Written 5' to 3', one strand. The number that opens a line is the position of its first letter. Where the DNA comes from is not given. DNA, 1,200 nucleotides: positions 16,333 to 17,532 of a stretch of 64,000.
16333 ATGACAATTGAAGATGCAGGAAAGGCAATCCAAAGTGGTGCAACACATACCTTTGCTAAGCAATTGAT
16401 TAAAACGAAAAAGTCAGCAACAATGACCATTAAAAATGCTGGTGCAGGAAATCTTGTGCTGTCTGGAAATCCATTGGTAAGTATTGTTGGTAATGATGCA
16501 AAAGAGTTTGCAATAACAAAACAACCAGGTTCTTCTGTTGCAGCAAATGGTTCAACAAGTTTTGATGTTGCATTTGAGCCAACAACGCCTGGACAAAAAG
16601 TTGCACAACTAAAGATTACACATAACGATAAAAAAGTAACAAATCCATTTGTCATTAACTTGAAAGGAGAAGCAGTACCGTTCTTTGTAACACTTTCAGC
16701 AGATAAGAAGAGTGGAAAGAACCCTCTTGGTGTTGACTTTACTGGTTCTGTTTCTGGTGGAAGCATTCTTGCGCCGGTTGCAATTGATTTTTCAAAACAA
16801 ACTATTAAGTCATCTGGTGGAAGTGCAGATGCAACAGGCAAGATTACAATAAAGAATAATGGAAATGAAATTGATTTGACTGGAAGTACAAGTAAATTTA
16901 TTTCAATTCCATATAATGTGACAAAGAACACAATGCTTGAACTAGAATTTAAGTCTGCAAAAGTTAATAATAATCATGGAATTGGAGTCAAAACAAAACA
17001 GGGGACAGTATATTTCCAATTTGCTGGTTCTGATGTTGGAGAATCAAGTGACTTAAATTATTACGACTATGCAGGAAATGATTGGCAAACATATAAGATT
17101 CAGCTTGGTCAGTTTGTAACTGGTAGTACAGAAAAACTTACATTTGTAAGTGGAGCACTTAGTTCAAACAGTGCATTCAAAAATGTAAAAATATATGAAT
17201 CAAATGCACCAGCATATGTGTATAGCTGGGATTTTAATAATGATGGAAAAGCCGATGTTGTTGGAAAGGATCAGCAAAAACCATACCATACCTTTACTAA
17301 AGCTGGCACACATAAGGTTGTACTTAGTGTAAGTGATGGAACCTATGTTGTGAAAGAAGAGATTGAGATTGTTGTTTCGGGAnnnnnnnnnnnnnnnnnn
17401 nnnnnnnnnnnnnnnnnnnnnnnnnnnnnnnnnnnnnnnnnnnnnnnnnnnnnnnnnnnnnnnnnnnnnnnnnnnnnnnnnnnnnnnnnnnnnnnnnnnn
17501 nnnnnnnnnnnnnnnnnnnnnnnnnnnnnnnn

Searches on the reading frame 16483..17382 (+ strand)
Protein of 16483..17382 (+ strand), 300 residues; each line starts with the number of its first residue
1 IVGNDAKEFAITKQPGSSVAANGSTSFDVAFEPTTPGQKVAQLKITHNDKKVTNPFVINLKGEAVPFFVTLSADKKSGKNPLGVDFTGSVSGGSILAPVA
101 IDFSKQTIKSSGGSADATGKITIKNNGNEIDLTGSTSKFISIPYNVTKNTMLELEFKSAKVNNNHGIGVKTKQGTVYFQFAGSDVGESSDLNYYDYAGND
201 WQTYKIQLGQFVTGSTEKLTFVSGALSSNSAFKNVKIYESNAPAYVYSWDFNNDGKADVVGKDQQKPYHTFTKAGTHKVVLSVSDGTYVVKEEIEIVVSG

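Call 100: search_protein_families(library=pfam, proteins=[window:16483-17382:+], max_evalue=0.001)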
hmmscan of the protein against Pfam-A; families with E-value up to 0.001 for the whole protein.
window:16483-17382:+ (300 aa): 3 families
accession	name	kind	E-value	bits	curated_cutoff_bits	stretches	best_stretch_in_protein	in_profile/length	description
PF18911.6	PKD_4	-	5.7e-07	29.9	27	1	232-291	22-76/85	PKD domain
PF00801.26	PKD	-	6.7e-07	29.6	23.5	1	241-289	26-71/80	PKD domain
PF22073.2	Cep192_D4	-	0.00092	19.8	35.5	0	16-62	63-109/112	Cep192 domain 4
